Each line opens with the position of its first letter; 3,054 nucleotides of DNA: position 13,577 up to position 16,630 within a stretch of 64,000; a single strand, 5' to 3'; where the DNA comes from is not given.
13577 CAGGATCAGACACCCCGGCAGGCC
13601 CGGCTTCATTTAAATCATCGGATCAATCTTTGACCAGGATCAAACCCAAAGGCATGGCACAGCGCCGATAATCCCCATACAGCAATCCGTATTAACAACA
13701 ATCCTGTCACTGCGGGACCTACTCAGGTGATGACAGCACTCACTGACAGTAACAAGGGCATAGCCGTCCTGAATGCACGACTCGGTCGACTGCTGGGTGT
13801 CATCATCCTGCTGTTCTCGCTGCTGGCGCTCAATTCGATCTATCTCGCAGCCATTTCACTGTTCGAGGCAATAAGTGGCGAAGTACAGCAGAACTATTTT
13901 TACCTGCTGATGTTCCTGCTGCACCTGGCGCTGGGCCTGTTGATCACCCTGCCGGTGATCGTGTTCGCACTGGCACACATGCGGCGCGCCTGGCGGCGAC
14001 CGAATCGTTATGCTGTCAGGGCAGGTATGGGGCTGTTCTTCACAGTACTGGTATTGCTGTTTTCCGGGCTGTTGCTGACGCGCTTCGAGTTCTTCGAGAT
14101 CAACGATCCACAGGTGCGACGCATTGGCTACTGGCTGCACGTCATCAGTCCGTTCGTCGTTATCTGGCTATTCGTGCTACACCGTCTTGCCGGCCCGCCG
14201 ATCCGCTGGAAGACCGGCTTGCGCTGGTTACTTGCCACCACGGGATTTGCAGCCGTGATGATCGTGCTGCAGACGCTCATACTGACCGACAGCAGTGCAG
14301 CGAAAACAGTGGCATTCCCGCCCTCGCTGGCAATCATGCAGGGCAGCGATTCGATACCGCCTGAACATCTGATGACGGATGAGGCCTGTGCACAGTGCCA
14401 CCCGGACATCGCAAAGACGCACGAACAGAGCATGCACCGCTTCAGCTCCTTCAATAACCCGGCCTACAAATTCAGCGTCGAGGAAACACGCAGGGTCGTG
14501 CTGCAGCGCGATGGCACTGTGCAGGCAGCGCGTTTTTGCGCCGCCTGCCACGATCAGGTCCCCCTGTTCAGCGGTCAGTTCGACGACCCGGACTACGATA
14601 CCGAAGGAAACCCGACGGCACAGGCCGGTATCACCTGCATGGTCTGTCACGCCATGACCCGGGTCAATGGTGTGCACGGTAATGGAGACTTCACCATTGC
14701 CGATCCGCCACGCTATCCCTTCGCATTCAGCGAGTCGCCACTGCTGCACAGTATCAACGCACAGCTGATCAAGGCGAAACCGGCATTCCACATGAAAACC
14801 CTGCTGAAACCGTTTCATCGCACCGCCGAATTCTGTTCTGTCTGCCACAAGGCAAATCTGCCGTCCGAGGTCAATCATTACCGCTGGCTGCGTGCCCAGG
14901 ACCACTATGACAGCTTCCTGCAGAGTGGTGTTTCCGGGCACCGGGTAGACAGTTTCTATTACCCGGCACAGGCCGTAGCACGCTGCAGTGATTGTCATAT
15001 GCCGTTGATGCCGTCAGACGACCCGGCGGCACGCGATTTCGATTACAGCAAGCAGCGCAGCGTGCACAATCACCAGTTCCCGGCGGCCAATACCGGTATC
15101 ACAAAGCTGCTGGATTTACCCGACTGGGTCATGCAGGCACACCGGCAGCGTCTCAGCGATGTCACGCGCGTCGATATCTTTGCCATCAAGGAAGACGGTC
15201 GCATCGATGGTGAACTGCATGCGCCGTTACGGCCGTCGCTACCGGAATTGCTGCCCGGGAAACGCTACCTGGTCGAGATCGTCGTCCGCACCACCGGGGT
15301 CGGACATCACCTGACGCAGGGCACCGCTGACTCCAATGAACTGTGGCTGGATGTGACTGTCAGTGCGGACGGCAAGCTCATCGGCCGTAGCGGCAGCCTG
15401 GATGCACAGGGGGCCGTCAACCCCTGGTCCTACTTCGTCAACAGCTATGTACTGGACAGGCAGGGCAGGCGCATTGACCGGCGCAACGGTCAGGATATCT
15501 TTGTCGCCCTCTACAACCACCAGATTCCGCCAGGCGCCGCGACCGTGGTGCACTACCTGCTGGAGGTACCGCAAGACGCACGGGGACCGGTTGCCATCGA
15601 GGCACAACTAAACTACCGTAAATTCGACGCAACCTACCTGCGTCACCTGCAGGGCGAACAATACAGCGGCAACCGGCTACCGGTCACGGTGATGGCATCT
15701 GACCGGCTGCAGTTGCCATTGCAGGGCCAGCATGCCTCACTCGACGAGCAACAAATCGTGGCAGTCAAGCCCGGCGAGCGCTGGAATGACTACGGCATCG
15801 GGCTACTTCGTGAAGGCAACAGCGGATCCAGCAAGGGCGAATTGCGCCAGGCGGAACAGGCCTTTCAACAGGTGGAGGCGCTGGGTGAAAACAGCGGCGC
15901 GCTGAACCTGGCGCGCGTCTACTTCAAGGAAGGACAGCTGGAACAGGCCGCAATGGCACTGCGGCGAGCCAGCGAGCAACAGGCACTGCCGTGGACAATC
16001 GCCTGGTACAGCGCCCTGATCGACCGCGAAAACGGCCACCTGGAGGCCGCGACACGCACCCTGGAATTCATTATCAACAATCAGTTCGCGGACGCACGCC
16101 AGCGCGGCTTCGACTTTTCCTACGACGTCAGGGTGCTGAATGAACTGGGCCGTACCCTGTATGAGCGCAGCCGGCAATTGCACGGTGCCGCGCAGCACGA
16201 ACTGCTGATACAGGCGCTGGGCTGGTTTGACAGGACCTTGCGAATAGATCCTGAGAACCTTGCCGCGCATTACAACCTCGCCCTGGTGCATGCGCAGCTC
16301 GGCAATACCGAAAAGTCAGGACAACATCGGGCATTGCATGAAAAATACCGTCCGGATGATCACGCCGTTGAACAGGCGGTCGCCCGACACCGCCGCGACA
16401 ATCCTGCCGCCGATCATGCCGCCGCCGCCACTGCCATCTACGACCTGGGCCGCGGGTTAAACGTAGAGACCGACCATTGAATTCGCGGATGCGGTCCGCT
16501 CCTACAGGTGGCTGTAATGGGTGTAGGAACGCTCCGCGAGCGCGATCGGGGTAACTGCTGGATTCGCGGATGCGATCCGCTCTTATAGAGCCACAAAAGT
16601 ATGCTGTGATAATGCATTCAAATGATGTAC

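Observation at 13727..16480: Unusual cytochrome architecture: 4-5 transmembrane helix bundle, five CXXCH hemes and C-terminal TPR array in one polypeptide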

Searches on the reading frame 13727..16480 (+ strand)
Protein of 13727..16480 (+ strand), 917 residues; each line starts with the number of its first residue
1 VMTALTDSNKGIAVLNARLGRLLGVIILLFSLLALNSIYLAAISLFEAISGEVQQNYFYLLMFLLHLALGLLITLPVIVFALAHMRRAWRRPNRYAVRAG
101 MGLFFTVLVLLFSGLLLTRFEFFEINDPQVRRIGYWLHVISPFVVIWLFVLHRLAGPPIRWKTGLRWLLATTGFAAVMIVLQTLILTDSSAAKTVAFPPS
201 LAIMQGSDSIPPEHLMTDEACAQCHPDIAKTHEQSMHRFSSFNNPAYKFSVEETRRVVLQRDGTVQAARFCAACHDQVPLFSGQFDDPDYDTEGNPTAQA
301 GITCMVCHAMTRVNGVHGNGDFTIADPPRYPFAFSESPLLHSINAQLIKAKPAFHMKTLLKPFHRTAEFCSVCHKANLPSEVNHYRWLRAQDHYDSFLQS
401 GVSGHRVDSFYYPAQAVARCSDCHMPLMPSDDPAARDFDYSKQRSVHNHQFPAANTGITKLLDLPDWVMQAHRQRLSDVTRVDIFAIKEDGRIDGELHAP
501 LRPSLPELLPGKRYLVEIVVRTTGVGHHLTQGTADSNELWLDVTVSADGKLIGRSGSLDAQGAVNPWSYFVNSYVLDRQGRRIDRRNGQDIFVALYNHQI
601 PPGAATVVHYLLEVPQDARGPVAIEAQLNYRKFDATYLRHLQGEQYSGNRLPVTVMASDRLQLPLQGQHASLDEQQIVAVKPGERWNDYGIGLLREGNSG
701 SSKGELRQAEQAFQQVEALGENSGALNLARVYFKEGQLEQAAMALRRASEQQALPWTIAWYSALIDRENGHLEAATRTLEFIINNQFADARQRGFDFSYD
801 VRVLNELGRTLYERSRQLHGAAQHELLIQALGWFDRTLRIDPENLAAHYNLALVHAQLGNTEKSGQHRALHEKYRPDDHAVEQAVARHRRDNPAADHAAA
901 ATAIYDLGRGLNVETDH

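Call 3: search_protein_families(library=pfam, proteins=[window:13727-16480:+], max_evalue=0.01)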
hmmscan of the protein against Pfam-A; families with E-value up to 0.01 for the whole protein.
window:13727-16480:+ (917 aa): 11 families
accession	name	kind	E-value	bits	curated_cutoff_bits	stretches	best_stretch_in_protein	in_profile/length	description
PF22113.1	Mtrc-MtrF_II-IV_dom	-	3.7e-07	30.3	30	1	217-317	80-175/176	Outer membrane cytochrome MtrC/MtrF-like, domains II/IV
PF14559.12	TPR_19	-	5.4e-07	30.3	25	1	704-753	5-56/68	Tetratricopeptide repeat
PF13414.12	TPR_11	-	9.1e-07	28.9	26.8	1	830-859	13-42/42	TPR repeat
PF00515.34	TPR_1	-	3.4e-06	27.1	27.8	0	727-748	6-27/34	Tetratricopeptide repeat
PF13435.11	Cytochrome_C554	-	3.8e-06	28.2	20.8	1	220-308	1-83/84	Cytochrome c554 and c-prime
PF13431.12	TPR_17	-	1.2e-05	25.6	24.4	1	834-864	2-32/34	Tetratricopeptide repeat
PF16918.11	PknG_TPR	-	6.5e-05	22.3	27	1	712-782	84-154/340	Protein kinase G tetratricopeptide repeat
PF07719.23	TPR_2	-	0.00018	21.8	27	0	847-863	3-19/34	Tetratricopeptide repeat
PF14522.11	Cytochrome_C7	-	0.00035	20.8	24.8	1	214-308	8-66/67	Cytochrome c7 and related cytochrome c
PF13181.12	TPR_8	-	0.0013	19.2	25.7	0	726-750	5-29/34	Tetratricopeptide repeat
PF12895.13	ANAPC3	-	0.0026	18.4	27.2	0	725-748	26-49/82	Anaphase-promoting complex, cyclosome, subunit 3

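Call 4: search_protein_families(library=ncbifam, proteins=[window:13727-16480:+], max_evalue=0.01)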
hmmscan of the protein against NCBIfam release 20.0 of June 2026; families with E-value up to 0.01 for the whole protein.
window:13727-16480:+ (917 aa): 6 families
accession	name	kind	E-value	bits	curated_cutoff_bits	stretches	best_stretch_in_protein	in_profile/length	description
NF033920.0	C39_PA2778_fam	equivalog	5.4e-07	29.3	150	1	683-750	183-252/255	PA2778 family cysteine peptidase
TIGR02917.1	PEP_TPR_lipo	equivalog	0.0003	18.8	312.2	1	701-887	204-337/899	XrtA/PEP-CTERM system TPR-repeat protein PrsT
NF047558.1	TPR_END_plus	domain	0.00089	19.2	32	0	847-864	1-18/56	TPR end-of-group domain-containing protein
TIGR02521.1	type_IV_pilW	equivalog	0.0031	17.1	154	0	703-773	148-220/234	type IV pilus biogenesis/stability protein PilW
NF047727.1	4hemeCytCCctA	equivalog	0.004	17.3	180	1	345-426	15-89/109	tetraheme c-type cytochrome CctA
NF040959.1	MamA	equivalog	0.0082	15.6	200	0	829-866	157-194/204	magnetosome protein MamA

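Call 7: find_homologous_proteins(query=window:13727-16477:+, max_evalue=0.00001)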
Query window:13727-16477:+ (917 aa): 5196 proteins with E <= 0.00001 among 8000 candidates; the best 120 are listed.
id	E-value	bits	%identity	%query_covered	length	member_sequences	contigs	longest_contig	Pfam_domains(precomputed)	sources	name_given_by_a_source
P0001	0.0e+0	2079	97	100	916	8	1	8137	PF14559.13,PF13435.12,PF13414.13,PF00515.35,PF22113.2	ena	-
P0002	0.0e+0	1916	89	100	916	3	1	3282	PF13435.12,PF22113.2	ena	-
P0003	0.0e+0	1881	88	100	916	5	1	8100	PF07721.21,PF14559.13,PF13431.13,PF13435.12,PF13414.13,PF16918.12,PF00515.35,PF13181.13,PF07719.24,PF22113.2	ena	-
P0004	0.0e+0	1879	88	99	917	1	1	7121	PF07721.21,PF14559.13,PF13431.13,PF13435.12,PF00515.35,PF07719.24,PF22113.2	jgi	jgi:tetratricopeptide (TPR) repeat protein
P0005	0.0e+0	1855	85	100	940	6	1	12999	PF07721.21,PF14559.13,PF13431.13,PF13435.12,PF13414.13,PF00515.35,PF21033.5,PF13432.13,PF07719.24,PF22113.2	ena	-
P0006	0.0e+0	1853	86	100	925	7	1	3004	PF14559.13,PF13435.12,PF13414.13,PF16918.12,PF00515.35,PF13181.13,PF07719.24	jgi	jgi:tetratricopeptide (TPR) repeat protein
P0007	0.0e+0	1853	86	100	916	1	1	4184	PF14559.13,PF13431.13,PF13435.12,PF13414.13,PF22113.2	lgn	-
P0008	0.0e+0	1851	86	100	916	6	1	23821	PF14559.13,PF13435.12,PF13414.13,PF00515.35,PF07719.24,PF22113.2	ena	-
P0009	0.0e+0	1842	86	100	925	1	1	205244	PF14559.13,PF13431.13,PF13435.12,PF13414.13,PF16918.12,PF00515.35,PF07719.24,PF22113.2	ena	-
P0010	0.0e+0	1842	86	100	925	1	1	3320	PF14559.13,PF13431.13,PF13435.12,PF13414.13,PF16918.12,PF00515.35,PF13181.13,PF07719.24,PF22113.2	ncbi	-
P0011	0.0e+0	1840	86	100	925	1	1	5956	PF14559.13,PF13431.13,PF13435.12,PF13414.13,PF16918.12,PF00515.35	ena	-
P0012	0.0e+0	1838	86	100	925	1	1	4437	PF14559.13,PF13431.13,PF13435.12,PF13414.13,PF16918.12,PF00515.35,PF07719.24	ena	-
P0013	0.0e+0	1828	86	98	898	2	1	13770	PF14559.13,PF13431.13,PF13435.12,PF13414.13,PF16918.12,PF00515.35,PF13181.13,PF07719.24,PF22113.2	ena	-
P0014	0.0e+0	1815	85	98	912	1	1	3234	PF14559.13,PF13435.12,PF00515.35,PF13181.13,PF22113.2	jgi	jgi:tetratricopeptide (TPR) repeat protein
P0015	0.0e+0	1803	83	99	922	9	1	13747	PF13431.13,PF13435.12,PF13414.13,PF00515.35,PF13181.13,PF22113.2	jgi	jgi:tetratricopeptide (TPR) repeat protein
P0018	0.0e+0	1796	84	99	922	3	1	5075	PF14559.13,PF13431.13,PF13435.12,PF13414.13,PF00515.35,PF21033.5,PF13181.13,PF07719.24,PF22113.2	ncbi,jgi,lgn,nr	ncbi:MAG TPA: aspartate phosphatase [Gammaproteobacteria bacterium]|nr:aspartate phosphatase [Gammap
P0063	0.0e+0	1454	70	95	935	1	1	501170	-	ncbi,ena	-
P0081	0.0e+0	1435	68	98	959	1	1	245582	PF14559.13,PF13435.12,PF13414.13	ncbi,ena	-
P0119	0.0e+0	1384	66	98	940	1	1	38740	PF13435.12,PF13414.13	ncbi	ncbi:MAG: multiheme c-type cytochrome [Gammaproteobacteria bacterium]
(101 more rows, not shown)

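Call 11: search_solved_structures(query=window:13727-16477:+, max_evalue=1, show_alignments=2)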
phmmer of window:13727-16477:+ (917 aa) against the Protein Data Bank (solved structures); distinct sequences matched with E-value up to 1: 12.
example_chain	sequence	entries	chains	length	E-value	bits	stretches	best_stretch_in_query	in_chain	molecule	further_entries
5ze8_A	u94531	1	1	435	5.8e-05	24.4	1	205-317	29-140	cytochrome c552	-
9hmf_L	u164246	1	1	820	0.0096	17.1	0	829-872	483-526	TPR domain protein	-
1na0_A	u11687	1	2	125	0.17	13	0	829-868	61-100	designed protein CTPR3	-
7obi_A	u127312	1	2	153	0.21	12.6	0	829-867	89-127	CTPR-rv4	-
6vl6_A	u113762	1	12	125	0.32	12.1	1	696-748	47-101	T33_dn2A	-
5hrz_A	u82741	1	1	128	0.34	12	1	696-750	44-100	TPR domain protein 1na0C3_3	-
4bhq_A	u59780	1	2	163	0.46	11.5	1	711-786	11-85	COMPETENCE PROTEIN PILN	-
2fo7_A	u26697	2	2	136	0.51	11.4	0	829-864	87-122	SYNTHETIC CONSENSUS TPR PROTEIN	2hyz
8ch0_A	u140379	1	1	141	0.54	11.3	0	829-864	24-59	Consensus tetratricopeptide repeat protein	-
3kd7_A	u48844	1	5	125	0.56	11.2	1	829-895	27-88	CTPR390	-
6vfh_A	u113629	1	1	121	0.59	11.2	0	829-860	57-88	T33_dn10A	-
9leq_B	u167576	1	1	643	0.72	10.9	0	829-872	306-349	Motility protein PflB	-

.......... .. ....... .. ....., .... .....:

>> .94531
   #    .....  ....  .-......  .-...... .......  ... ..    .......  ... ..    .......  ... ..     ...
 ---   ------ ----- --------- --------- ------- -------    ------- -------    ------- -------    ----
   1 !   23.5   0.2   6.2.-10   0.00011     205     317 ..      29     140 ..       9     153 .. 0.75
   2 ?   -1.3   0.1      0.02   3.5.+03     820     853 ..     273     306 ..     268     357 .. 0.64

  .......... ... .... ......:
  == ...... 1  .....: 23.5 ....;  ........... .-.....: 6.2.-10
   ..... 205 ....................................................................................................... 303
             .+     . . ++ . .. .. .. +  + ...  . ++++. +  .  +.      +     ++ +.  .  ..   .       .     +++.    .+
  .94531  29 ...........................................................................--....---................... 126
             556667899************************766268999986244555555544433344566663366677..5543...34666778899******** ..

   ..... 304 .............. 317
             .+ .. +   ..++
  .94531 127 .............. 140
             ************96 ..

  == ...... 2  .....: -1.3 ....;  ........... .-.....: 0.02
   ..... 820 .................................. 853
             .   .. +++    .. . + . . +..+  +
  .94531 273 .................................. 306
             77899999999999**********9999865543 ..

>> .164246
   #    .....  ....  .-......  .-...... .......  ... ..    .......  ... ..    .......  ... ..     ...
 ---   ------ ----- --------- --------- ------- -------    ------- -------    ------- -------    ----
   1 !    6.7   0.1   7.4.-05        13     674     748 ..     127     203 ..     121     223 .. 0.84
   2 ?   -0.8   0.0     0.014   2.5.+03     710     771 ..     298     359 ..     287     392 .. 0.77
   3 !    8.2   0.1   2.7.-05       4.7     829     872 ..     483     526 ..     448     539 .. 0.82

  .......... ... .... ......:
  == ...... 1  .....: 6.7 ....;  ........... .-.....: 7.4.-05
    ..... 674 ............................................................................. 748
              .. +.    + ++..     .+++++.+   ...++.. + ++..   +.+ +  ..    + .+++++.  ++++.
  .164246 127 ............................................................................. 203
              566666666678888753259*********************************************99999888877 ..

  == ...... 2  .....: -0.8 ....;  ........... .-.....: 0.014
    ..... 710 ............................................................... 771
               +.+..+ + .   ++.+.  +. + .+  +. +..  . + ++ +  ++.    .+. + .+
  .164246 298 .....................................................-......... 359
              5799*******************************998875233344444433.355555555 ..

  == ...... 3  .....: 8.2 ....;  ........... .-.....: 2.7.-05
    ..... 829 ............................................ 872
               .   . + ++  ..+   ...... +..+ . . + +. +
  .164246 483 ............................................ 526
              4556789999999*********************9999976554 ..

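Call 26: find_encoding_contigs(protein=P0063, flank=10000, max_places=2)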
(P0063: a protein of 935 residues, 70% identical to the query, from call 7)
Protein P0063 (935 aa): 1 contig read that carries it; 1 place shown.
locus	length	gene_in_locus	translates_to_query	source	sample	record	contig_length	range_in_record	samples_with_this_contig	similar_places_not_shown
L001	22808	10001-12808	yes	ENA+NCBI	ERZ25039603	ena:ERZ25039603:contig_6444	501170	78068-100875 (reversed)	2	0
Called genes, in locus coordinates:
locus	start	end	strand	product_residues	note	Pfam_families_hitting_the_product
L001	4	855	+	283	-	PF02569:Pantoate_ligase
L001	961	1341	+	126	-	PF02261:Asp_decarbox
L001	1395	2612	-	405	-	PF22807:TrAA12, PF20067:SSL_N (faint), PF07995:GSDH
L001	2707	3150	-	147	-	PF00903:Glyoxalase (faint)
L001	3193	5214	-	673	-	PF11992:TgpA_N, PF01841:Transglut_core, PF13559:DUF4129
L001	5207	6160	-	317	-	-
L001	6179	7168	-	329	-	PF05496:RuvB_N (faint), PF00004:AAA (weak), PF07726:AAA_3, PF07728:AAA_5, PF17863:AAA_lid_2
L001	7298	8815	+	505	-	PF01676:Metalloenzyme, PF06415:iPGM_N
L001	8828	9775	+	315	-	PF00294:PfkB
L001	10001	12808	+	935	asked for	-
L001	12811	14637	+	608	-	PF01839:FG-GAP (faint), PF13517:FG-GAP_3, PF07593:UnbV_ASPIC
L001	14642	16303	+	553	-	PF13428:TPR_14 (faint), PF21033:RMD1-3 (faint), PF25064:ARM_TT21_5th (faint), PF14559:TPR_19 (weak), PF13432:TPR_16 (weak), PF14559:TPR_19, PF23914:TPR_CcmH_CycH, PF13432:TPR_16 (weak), +9 more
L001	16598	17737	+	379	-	PF02826:2-Hacid_dh_C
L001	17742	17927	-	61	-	-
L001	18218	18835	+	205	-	PF13686:DrsE_2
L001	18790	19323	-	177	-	-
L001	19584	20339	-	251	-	PF14451:Ub-Mut7C, PF01927:Mut7-C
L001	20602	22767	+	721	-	PF00343:Phosphorylase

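Call 27: find_encoding_contigs(protein=P0081, flank=10000, max_places=2)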
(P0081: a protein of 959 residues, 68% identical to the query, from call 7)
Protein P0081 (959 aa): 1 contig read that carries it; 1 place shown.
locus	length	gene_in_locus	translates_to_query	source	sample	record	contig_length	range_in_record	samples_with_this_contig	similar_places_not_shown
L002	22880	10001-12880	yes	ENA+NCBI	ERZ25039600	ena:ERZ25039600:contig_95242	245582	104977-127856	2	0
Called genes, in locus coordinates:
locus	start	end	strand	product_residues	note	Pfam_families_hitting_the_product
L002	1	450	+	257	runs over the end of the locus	PF01061:ABC2_membrane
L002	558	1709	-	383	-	PF01612:DNA_pol_A_exo1, PF00570:HRDC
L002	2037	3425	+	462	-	PF04055:Radical_SAM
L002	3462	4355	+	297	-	-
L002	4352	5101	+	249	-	PF03009:GDPD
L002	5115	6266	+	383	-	PF01266:DAO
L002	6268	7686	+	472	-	PF00370:FGGY_N, PF02782:FGGY_C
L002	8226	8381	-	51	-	-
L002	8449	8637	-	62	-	-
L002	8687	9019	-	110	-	PF01027:Bax1-I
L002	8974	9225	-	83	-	PF01027:Bax1-I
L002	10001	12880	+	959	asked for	PF13435:Cytochrome_C554 (faint), PF14559:TPR_19 (faint), PF13414:TPR_11 (faint)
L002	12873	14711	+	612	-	PF01839:FG-GAP (faint), PF13517:FG-GAP_3, PF07593:UnbV_ASPIC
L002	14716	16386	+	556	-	PF24575:TPR_Slam (weak), PF14559:TPR_19 (weak), PF13432:TPR_16 (weak), PF23914:TPR_CcmH_CycH (weak), PF24575:TPR_Slam (weak), PF07719:TPR_2 (weak), PF14559:TPR_19 (weak), PF23914:TPR_CcmH_CycH, +10 more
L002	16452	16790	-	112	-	-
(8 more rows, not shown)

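Call 30: find_related_loci(query=A2, collection=genome_contigs, flank=8000)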
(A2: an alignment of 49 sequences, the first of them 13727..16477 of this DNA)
Query A2 (917 aa) in genome_contigs; peptide patterns used: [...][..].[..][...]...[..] (x = any residue, [..] = any of these).
600 stretches matched a pattern (row limit reached: there are more); 588 encode a relative of the query (tblastn E <= 1e-3); the best 80 are kept; 80 distinct loci.
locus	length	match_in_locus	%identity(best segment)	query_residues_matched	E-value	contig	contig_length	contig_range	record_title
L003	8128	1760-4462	66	14-909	0e+0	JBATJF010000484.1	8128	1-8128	MAG: Gammaproteobacteria bacterium isolate MFD10246_ilm_asm_bin8 k127_75720, whole genome shotgun sequence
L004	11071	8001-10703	67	14-909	0e+0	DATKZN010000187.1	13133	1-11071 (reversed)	MAG TPA_asm: Gammaproteobacteria bacterium isolate SMAG_U14246 k141_2511733, whole genome shotgun sequence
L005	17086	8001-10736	66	9-916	0e+0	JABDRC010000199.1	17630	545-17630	MAG: Halobacteria archaeon isolate Site_C19 k127_1624733, whole genome shotgun sequence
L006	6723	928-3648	58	12-909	0e+0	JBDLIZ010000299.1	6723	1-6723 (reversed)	MAG: Pseudomonadota bacterium isolate MAG064 MAG064_299, whole genome shotgun sequence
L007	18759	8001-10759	66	1-915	0e+0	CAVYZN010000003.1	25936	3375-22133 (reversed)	MAG: uncultured Gammaproteobacteria bacterium isolate MFD02199.bin.2.112 genome assembly, contig: contig_108458, whole g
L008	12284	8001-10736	55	9-909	0e+0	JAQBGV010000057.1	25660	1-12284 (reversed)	MAG: Planctomycetota bacterium isolate MAG_451_bin-10 451_bin-10_ctg-057, whole genome shotgun sequence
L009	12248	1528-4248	55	14-909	0e+0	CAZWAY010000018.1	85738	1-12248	MAG TPA_asm: uncultured Planctomycetaceae bacterium isolate SRP287453_co1_172 genome assembly, contig: NODE_341_length_8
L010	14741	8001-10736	55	15-909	0e+0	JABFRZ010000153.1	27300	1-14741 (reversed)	MAG: Planctomycetota bacterium isolate S-RSF-IL-06 seq_337, whole genome shotgun sequence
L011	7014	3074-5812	54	12-914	0e+0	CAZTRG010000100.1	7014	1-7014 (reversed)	MAG TPA_asm: uncultured Planctomycetia bacterium isolate SRP092796_co2_597 genome assembly, contig: k141_7270340, whole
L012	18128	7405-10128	53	12-909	0e+0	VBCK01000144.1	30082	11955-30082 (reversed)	MAG: Betaproteobacteria bacterium isolate BP_15 14_0929_12_30cm_scaffold_527, whole genome shotgun sequence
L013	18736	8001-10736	53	12-909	0e+0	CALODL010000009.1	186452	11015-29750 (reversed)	MAG: uncultured Planctomycetota bacterium isolate LOGT_bin.0161 genome assembly, contig: contig_46568, whole genome shot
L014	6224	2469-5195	53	14-916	0e+0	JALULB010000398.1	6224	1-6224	MAG: Sedimenticola sp. isolate S144_metabat2_scaf2bin.190_VB S144_NODE_9653_length_6224_cov_1.219780, whole genome shotg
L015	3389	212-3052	53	19-907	0e+0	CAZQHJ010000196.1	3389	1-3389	MAG TPA_asm: uncultured Thiotrichales bacterium isolate binchicken_co397_19 genome assembly, contig: NODE_2179_length_33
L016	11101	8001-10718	52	12-909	0e+0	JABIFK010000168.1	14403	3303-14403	MAG: Candidatus Latescibacterota bacterium isolate SI053_bin19 k141_450376, whole genome shotgun sequence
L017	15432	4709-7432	53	12-909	0e+0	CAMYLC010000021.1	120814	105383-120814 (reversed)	MAG: Thermoanaerobaculia bacterium isolate FCS_M_Acidobacteriota_05 genome assembly, contig: scaffold_127, whole genome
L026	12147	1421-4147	52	10-909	0e+0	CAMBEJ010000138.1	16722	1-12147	MAG: Akkermansia muciniphila isolate TH-08apr19-195 genome assembly, contig: TH-08apr19-C9023, whole genome shotgun sequ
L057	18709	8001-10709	50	12-909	0e+0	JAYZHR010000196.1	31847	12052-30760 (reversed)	MAG: Verrucomicrobiota bacterium isolate XB_MAG217 DB_MAG217_0196, whole genome shotgun sequence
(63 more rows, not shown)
